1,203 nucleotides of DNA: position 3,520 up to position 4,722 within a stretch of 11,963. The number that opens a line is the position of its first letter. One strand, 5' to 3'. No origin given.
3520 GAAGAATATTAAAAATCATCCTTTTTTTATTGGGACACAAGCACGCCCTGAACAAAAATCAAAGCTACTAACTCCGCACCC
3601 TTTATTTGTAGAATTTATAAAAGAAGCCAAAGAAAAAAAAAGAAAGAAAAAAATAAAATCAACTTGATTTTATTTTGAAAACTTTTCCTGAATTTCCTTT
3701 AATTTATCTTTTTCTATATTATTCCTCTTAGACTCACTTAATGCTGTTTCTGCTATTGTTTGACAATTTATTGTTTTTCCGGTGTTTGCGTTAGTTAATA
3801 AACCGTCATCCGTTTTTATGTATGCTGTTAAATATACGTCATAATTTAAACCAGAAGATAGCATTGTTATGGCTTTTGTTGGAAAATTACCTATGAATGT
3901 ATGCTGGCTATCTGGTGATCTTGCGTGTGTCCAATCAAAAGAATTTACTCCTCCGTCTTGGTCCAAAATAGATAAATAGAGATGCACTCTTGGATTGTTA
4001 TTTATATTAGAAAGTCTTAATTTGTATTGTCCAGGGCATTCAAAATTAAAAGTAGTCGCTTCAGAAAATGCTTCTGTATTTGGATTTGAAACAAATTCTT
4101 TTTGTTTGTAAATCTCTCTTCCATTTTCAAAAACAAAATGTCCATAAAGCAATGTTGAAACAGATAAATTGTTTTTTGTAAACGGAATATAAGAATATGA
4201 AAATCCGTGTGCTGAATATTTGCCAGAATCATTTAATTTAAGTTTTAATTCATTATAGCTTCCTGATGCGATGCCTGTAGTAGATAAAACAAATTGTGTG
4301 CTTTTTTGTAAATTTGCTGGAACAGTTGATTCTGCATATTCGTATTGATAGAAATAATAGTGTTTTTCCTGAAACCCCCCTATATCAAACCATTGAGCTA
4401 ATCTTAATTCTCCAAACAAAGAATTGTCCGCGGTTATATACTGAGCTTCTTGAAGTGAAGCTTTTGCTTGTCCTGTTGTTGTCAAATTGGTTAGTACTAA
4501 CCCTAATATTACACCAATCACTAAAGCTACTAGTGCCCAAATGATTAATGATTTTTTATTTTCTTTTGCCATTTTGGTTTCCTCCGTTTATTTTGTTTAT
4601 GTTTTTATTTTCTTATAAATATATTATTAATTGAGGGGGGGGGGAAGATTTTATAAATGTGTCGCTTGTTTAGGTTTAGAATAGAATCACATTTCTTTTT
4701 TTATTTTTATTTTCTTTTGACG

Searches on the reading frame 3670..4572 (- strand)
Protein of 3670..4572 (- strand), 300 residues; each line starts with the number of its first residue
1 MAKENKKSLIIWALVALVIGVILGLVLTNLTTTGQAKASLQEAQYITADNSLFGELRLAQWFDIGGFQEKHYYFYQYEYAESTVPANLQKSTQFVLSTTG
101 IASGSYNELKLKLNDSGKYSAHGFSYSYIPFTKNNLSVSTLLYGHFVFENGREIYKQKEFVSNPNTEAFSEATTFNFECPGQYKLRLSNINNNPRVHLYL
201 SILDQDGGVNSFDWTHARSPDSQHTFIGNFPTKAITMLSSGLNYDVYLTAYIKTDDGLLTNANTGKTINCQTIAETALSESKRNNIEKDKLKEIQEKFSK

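Call 9: search_protein_families(library=pfam, proteins=[window:3670-4572:-], max_evalue=0.01)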
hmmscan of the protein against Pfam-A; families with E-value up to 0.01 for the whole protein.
window:3670-4572:- (300 aa): 0 families

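Call 10: find_encoding_contigs(protein=window:3670-4572:-, flank=6000, max_places=10)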
Protein window:3670-4572:- (300 aa): 1 contig read that carries it; 1 place shown.
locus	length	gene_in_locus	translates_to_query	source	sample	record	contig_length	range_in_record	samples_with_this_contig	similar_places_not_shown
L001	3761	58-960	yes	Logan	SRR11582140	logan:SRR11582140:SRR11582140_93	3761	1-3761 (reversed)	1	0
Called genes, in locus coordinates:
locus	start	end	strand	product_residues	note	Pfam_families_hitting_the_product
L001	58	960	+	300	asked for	-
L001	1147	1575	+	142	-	-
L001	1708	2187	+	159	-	PF01588:tRNA_bind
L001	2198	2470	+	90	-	PF14358:DUF4405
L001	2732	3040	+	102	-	PF01741:MscL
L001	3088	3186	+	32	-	-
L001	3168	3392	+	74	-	-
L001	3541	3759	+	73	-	?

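Call 14: find_homologous_proteins(query=window:3670-4572:-, max_evalue=0.001)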
Query window:3670-4572:- (300 aa): 20 proteins with E <= 0.001 among 1212 candidates.
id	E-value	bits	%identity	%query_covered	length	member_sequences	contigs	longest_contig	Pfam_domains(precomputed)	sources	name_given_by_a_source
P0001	2.2e-196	669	100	100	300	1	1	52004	-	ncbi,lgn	-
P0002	2.0e-77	278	46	100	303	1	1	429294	-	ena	-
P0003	1.6e-53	200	40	96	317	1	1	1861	-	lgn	-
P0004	8.1e-27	112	32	99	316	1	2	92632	-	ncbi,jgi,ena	ncbi:MAG: hypothetical protein WCX82_01425 [archaeon]|jgi:hypothetical protein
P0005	1.8e-23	101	31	99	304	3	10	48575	-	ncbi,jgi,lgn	jgi:hypothetical protein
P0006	9.0e-22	96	31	99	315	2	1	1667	-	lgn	-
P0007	1.3e-20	92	32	99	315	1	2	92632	-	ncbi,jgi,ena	ncbi:MAG: hypothetical protein WCX82_01420 [archaeon]|jgi:hypothetical protein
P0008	1.0e-17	82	36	60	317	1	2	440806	-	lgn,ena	-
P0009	3.5e-16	77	31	85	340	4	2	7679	-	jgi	-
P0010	6.1e-15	73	35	60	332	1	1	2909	-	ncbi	-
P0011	1.2e-14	72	53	31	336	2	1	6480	-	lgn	-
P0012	1.3e-9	56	86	14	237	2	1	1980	-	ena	-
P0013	5.8e-9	54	48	31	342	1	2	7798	-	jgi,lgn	-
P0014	1.1e-8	53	83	13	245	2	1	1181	-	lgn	-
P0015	1.5e-8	52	83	13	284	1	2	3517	-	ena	-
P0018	1.1e-7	50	41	35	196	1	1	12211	-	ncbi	-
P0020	4.4e-6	44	61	19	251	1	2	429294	-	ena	-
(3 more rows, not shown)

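Call 15: find_encoding_contigs(protein=P0002, flank=6000, max_places=5)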
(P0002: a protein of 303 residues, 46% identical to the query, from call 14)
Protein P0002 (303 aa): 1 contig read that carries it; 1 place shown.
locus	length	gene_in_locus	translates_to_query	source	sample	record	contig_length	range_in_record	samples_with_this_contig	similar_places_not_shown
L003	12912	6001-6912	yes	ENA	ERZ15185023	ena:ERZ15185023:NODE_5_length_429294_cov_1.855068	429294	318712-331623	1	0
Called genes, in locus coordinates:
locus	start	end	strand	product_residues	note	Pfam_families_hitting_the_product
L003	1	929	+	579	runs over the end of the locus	PF00999:Na_H_Exchanger, PF02254:TrkA_N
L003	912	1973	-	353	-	PF13528:Glyco_trans_1_3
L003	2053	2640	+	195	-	PF02224:Cytidylate_kin (faint), PF13189:Cytidylate_kin2, PF13238:AAA_18 (weak), PF13671:AAA_33 (faint)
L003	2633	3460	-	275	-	PF02811:PHP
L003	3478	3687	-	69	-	PF00125:Histone, PF00808:CBFD_NFYB_HMF, PF02969:TAF (weak), PF15630:CENP-S (weak)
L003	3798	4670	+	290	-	-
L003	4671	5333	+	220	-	PF00753:Lactamase_B, PF13483:Lactamase_B_3, PF23023:Anti-Pycsar_Apyc1 (faint), PF12706:Lactamase_B_2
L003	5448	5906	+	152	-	PF25296:Decapeptide (weak)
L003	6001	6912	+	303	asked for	-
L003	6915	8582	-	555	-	PF06418:CTP_synth_N, PF07722:Peptidase_C26 (faint), PF00117:GATase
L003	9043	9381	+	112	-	PF01588:tRNA_bind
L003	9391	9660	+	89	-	PF14358:DUF4405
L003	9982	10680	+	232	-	-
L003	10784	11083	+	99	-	-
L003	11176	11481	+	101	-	PF01741:MscL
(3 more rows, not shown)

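Call 16: find_encoding_contigs(protein=P0004, flank=6000, max_places=5)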
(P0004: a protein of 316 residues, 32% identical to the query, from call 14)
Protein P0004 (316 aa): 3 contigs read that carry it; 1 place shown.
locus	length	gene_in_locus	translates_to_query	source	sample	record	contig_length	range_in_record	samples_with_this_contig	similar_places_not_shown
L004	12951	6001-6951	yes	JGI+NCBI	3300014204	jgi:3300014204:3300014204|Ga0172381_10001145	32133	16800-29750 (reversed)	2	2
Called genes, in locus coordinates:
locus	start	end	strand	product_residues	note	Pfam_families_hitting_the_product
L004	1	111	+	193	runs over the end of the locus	PF02224:Cytidylate_kin (faint), PF13189:Cytidylate_kin2, PF13238:AAA_18, PF13671:AAA_33 (faint)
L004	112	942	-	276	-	PF02811:PHP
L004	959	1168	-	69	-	PF00125:Histone, PF00808:CBFD_NFYB_HMF, PF02969:TAF (weak), PF15630:CENP-S (weak)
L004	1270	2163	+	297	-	-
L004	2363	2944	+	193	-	PF23023:Anti-Pycsar_Apyc1 (weak), PF00753:Lactamase_B, PF13483:Lactamase_B_3 (weak), PF12706:Lactamase_B_2 (faint)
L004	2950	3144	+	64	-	PF07866:DUF1653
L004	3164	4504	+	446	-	PF06245:DUF1015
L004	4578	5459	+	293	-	PF14257:DUF4349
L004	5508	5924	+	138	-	PF05014:Nuc_deoxyrib_tr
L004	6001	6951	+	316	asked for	-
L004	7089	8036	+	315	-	-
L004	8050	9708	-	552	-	PF06418:CTP_synth_N, PF00117:GATase, PF07722:Peptidase_C26 (weak)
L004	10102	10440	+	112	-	PF01588:tRNA_bind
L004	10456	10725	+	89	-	PF14358:DUF4405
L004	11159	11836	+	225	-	-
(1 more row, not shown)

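Call 17: find_encoding_contigs(protein=P0005, flank=6000, max_places=10)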
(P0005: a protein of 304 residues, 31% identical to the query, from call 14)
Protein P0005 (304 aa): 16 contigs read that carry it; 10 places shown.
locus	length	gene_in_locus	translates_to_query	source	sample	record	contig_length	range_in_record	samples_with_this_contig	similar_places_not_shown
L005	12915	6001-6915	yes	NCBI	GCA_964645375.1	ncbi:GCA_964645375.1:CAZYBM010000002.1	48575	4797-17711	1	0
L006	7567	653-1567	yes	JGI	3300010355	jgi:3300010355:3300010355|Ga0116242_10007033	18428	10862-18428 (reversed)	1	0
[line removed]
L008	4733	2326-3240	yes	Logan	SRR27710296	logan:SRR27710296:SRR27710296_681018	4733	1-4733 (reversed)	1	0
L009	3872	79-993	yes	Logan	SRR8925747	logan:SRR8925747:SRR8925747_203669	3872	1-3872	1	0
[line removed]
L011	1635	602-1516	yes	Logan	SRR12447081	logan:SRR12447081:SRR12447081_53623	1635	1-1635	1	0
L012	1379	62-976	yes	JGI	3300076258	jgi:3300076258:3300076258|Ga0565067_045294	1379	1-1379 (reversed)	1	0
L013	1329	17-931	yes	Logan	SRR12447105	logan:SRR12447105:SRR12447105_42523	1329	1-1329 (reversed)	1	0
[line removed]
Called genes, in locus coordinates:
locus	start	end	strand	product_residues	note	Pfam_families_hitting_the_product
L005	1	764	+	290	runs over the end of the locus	-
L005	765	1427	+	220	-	PF00753:Lactamase_B, PF13483:Lactamase_B_3, PF23023:Anti-Pycsar_Apyc1 (faint), PF12706:Lactamase_B_2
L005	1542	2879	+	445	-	PF06245:DUF1015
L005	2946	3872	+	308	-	PF14257:DUF4349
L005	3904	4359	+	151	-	PF25296:Decapeptide (faint)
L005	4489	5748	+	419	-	PF13173:AAA_14, PF13635:DUF4143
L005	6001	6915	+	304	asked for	-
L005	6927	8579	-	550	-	PF06418:CTP_synth_N, PF00117:GATase, PF07722:Peptidase_C26 (weak)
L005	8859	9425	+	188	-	PF01588:tRNA_bind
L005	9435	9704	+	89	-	PF14358:DUF4405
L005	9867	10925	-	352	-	PF21088:MS_channel_1st, PF00924:MS_channel_2nd, PF21082:MS_channel_3rd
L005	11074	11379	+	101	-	PF01741:MscL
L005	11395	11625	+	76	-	PF13619:KTSC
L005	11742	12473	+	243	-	PF01978:TrmB, PF13412:HTH_24 (weak)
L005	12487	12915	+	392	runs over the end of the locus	PF03176:MMPL, PF00873:ACR_tran (weak), PF02355:SecD_SecF_C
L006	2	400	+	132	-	?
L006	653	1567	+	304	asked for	-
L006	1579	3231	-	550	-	PF06418:CTP_synth_N, PF00117:GATase, PF07722:Peptidase_C26 (weak)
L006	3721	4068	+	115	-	PF01588:tRNA_bind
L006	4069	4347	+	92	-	PF14358:DUF4405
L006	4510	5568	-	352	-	PF21088:MS_channel_1st, PF00924:MS_channel_2nd, PF21082:MS_channel_3rd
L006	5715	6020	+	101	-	PF01741:MscL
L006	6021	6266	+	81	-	PF13619:KTSC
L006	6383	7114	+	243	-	PF01978:TrmB, PF13412:HTH_24 (weak)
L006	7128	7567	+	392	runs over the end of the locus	PF03176:MMPL, PF00873:ACR_tran (weak), PF02355:SecD_SecF_C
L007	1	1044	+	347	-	?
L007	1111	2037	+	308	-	PF14257:DUF4349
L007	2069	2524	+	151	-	PF25296:Decapeptide (faint)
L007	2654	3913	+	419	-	PF13173:AAA_14, PF13635:DUF4143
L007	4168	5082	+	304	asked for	-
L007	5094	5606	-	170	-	?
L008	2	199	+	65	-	?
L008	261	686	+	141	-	PF25296:Decapeptide (weak)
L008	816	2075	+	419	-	PF13173:AAA_14, PF13635:DUF4143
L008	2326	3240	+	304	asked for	-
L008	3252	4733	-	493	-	?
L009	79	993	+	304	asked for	-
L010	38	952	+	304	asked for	-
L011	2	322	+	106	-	?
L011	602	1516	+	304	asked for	-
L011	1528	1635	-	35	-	?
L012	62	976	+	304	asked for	-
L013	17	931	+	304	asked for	-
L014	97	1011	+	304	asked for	-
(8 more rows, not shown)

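Call 20: find_encoding_contigs(protein=P0003, flank=3000, max_places=10)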
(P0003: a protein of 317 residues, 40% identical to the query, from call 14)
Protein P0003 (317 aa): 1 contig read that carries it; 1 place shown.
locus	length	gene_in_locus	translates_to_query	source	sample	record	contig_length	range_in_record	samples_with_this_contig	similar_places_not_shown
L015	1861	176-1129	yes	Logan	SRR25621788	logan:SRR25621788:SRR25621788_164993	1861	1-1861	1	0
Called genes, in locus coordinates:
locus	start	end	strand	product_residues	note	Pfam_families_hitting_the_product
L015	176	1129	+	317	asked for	-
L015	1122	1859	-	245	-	?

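Call 21: find_encoding_contigs(protein=P0006, flank=3000, max_places=10)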
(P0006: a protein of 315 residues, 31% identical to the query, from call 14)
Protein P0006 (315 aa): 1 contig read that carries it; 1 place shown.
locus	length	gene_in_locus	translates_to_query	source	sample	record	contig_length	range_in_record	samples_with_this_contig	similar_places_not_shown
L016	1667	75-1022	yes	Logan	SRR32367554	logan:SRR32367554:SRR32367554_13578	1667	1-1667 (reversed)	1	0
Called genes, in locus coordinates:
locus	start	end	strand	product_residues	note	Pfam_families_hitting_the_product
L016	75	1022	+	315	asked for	-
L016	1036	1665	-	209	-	?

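Call 22: find_encoding_contigs(protein=P0008, flank=3000, max_places=10)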
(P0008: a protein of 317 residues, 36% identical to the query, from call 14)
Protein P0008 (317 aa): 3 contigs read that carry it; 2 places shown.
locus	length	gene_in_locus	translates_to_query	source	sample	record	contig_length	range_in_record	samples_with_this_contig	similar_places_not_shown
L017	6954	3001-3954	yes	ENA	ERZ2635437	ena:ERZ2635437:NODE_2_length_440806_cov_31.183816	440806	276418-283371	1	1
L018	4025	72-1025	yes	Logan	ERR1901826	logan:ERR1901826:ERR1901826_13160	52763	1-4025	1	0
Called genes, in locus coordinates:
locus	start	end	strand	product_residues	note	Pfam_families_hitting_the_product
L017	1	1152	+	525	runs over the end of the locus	PF00078:RVT_1, PF01624:MutS_I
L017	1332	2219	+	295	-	PF14257:DUF4349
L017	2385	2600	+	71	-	PF01402:RHH_1 (weak)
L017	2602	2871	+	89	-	PF05016:ParE_toxin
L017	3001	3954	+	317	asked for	-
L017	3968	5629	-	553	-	PF06418:CTP_synth_N, PF00117:GATase, PF07722:Peptidase_C26 (weak)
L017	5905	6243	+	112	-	PF01588:tRNA_bind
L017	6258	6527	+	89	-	PF14358:DUF4405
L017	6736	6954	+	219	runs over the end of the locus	-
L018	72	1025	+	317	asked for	-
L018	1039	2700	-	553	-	PF06418:CTP_synth_N, PF00117:GATase, PF07722:Peptidase_C26 (weak)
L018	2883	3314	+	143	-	PF01588:tRNA_bind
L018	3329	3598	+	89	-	PF14358:DUF4405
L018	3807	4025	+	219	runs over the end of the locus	-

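Call 26: find_encoding_contigs(protein=P0020, flank=3000, max_places=5)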
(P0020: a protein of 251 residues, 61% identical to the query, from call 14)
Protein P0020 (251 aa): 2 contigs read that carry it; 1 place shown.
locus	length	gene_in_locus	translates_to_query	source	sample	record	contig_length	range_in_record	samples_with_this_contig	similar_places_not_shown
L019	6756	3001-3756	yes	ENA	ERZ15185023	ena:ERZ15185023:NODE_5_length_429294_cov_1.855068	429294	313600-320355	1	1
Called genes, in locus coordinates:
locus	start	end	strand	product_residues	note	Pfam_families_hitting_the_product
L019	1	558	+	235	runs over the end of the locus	PF01138:RNase_PH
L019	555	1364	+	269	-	PF01138:RNase_PH, PF03725:RNase_PH_C (weak)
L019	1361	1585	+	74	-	PF01780:Ribosomal_L37ae, PF12760:Zn_ribbon_IS1595 (weak)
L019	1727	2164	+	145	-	-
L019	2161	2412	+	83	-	-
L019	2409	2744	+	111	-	PF01920:Prefoldin_2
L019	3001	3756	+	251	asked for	-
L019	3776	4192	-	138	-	PF28505:DUF1699_N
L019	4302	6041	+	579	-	PF00999:Na_H_Exchanger, PF02254:TrkA_N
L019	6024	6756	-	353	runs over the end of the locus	PF13528:Glyco_trans_1_3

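Call 27: find_encoding_contigs(protein=P0018, flank=5000, max_places=5)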
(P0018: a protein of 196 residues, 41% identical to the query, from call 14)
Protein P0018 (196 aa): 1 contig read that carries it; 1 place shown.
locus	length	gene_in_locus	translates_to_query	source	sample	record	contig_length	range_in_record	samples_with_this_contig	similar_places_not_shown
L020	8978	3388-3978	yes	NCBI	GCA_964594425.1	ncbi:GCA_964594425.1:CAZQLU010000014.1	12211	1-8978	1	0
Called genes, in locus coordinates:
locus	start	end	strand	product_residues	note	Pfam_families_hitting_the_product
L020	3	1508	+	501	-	?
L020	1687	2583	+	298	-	PF14257:DUF4349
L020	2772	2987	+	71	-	PF01402:RHH_1 (weak)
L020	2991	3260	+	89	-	PF05016:ParE_toxin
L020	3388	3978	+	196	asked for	-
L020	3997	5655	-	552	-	PF06418:CTP_synth_N, PF00117:GATase, PF07722:Peptidase_C26 (weak)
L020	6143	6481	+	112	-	PF01588:tRNA_bind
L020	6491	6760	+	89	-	PF14358:DUF4405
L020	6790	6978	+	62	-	-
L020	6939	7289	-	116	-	-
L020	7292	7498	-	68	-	-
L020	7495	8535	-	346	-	PF07690:MFS_1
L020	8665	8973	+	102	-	PF01741:MscL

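Call 28: find_encoding_contigs(protein=P0013, flank=4000, max_places=5)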
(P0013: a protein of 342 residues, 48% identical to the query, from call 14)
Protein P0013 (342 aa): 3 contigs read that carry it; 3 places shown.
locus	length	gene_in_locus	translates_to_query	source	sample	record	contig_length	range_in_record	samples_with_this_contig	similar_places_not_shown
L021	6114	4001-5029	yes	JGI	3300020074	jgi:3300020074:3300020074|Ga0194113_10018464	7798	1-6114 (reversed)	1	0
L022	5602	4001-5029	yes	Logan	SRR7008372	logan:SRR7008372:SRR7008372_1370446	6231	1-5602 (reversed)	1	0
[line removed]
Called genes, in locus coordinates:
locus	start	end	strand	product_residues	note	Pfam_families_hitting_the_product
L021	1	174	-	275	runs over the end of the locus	PF02811:PHP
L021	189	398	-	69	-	PF00125:Histone, PF00808:CBFD_NFYB_HMF, PF02969:TAF (weak), PF15630:CENP-S (weak)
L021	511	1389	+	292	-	-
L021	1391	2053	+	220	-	PF00753:Lactamase_B, PF13483:Lactamase_B_3, PF23023:Anti-Pycsar_Apyc1 (faint), PF12706:Lactamase_B_2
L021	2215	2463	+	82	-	PF07866:DUF1653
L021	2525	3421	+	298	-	PF14257:DUF4349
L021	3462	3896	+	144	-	PF25296:Decapeptide (faint)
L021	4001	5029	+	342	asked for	-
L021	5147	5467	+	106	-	PF03819:MazG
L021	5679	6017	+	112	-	-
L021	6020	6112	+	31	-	?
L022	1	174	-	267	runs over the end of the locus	?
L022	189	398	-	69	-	PF00125:Histone, PF00808:CBFD_NFYB_HMF, PF02969:TAF (weak), PF15630:CENP-S (weak)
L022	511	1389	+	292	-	-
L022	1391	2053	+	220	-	PF00753:Lactamase_B, PF13483:Lactamase_B_3, PF23023:Anti-Pycsar_Apyc1 (faint), PF12706:Lactamase_B_2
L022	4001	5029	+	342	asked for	-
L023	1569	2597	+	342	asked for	-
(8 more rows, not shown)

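Call 32: find_related_loci(query=A1, collection=genome_contigs, flank=5000)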
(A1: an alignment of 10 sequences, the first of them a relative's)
Query A1 (300 aa) in genome_contigs; peptide patterns used: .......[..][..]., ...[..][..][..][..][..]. (x = any residue, [..] = any of these).
265 stretches matched a pattern; 8 encode a relative of the query (tblastn E <= 1e-3); 8 distinct loci.
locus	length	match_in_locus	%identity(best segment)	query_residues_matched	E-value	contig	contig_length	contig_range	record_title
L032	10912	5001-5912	41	1-300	1e-56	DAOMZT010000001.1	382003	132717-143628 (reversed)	MAG TPA_asm: archaeon isolate AMR_MDS_3992 NODE_2_length_382003_cov_13.773443, whole genome shotgun sequence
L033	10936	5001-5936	32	1-297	4e-32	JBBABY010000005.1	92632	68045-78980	MAG: archaeon isolate SO_2017_LW1_34 NODE_102_length_92632_cov_1.645144_LW64-88_2017, whole genome shotgun sequence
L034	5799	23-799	31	1-254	3e-24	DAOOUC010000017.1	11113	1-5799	MAG TPA_asm: archaeon isolate AMR_MDS_2477 NODE_3875_length_11113_cov_6.813890, whole genome shotgun sequence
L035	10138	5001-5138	65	1-46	9e-14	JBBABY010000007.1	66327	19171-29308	MAG: archaeon isolate SO_2017_LW1_34 NODE_196_length_66327_cov_1.469094_LW64-88_2017, whole genome shotgun sequence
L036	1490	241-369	59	1-44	1e-11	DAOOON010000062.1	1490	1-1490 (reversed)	MAG TPA_asm: archaeon isolate AMR_MDS_2622 NODE_112952_length_1490_cov_26.381185, whole genome shotgun sequence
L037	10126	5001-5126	67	1-40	1e-10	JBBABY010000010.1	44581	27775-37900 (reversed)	MAG: archaeon isolate SO_2017_LW1_34 NODE_507_length_44581_cov_1.551941_LW64-88_2017, whole genome shotgun sequence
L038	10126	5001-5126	52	1-42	5e-10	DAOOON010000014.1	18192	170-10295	MAG TPA_asm: archaeon isolate AMR_MDS_2622 NODE_3738_length_18192_cov_20.976733, whole genome shotgun sequence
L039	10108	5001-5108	58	3-38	3e-7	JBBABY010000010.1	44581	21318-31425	MAG: archaeon isolate SO_2017_LW1_34 NODE_507_length_44581_cov_1.551941_LW64-88_2017, whole genome shotgun sequence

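Call 51: predict_structure(alignment_id=A1)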
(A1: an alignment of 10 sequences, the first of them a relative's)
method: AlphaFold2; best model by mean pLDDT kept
length: 300 residues; sequences in the alignment: 10
mean_pLDDT: 81.9   pTM: 0.68
mean pLDDT of the five models: 81.9, 81.5, 81.2, 79.4, 76.5
residues with pLDDT >= 90: 96; 70-90: 152; 50-70: 47; < 50: 5
segments of 3 or more residues with pLDDT < 50: 1-3
pLDDT, mean of each block of 10 residues (from residue 1): 57 77 70 59 75 90 72 88 93 83 78 90 85 89 92 92 91 88 89 84 81 75 88 91 90 87 90 85 70 58
secondary structure, 60 per line:
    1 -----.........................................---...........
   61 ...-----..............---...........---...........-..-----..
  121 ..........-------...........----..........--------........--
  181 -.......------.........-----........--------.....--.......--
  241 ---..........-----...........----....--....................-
elements in order: H6-46 E50-63 E69-82 E86-96 E100-110 E119-130 E138-148 E153-162 E171-178 E182-188 E195-203 E209-216 E225-229 H232-238 E244-253 E259-269 E274-277 H280-299

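Call 54: fold_search(model_id=the predicted structure, library=pdb)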
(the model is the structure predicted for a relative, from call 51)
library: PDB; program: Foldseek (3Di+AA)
matches with E <= 10: 1441; with E <= 0.001: 55
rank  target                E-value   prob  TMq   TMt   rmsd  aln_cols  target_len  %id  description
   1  4kkq_A                3.1e-06  1.00  0.21  0.26  16.6       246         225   13  Crystal structure of Vibrio cholerae RbmA (crystal form 1) (released 2013-05-22)
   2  4kkr_A                4.1e-06  1.00  0.19  0.24  16.5       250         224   12  Crystal structure of Vibrio cholerae RbmA (crystal form 3) (released 2013-05-22)
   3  4kkp_B                6.0e-06  0.99  0.20  0.24  16.6       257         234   14  Crystal structure of Vibrio cholerae RbmA (crystal form 2) (released 2013-05-22)
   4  4be6_A                7.1e-06  1.00  0.21  0.27  16.3       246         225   12  V. cholera biofilm scaffolding protein RbmA (released 2013-12-18)
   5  7uzs                  9.3e-06  1.00  0.21  0.12  16.6       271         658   12  Protein 4.2 (local refinement from consensus reconstruction of ankyrin complex classes) (released 2022-07-20)
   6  4kkq_B                1.3e-05  1.00  0.22  0.27  16.6       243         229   14  Crystal structure of Vibrio cholerae RbmA (crystal form 1) (released 2013-05-22)
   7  4kkp_A                1.8e-05  0.99  0.21  0.25  16.9       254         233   13  Crystal structure of Vibrio cholerae RbmA (crystal form 2) (released 2013-05-22)
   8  1nug_B                2.1e-05  1.00  0.24  0.12  15.1       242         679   10  Role of Calcium Ions in the Activation and Activity of the Transglutaminase 3 Enzyme (2 calciums, 1 Mg, inactive form) (released 2003-04-22)
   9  4be5_A                2.1e-05  0.99  0.20  0.25  16.5       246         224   12  V. cholera biofilm scaffolding protein RbmA (released 2013-12-18)
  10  5gni_A                2.5e-05  1.00  0.22  0.30  14.1       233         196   11  The crystal structure of PECAM-1 IgL1-2 trans-homophilic dimer (released 2016-12-21)
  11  6gvk_A                3.6e-05  1.00  0.23  0.31  10.9       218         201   11  Second pair of Fibronectin type III domains of integrin beta4 (T1663R mutant) bound to the bullous pemphigoid antigen  (released 2019-03-20)
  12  9bc2_A                4.5e-05  0.99  0.22  0.12  14.4       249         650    8  Transglutaminase 2 - Open State (released 2024-07-03)
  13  6xi3                  5.9e-05  1.00  0.23  0.19  15.6       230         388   12  Crystal structure of tetra-tandem repeat in extending region of large adhesion protein (released 2020-10-14)
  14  3s3p_A                6.6e-05  0.99  0.21  0.12  14.3       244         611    9  Transglutaminase 2 in complex with a novel inhibitor (released 2012-06-06)
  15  3rkp_B                8.7e-05  0.99  0.22  0.20  18.4       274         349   11  Crystal structure of BcpA*(D312A), the major pilin subunit of Bacillus cereus (released 2012-05-30)
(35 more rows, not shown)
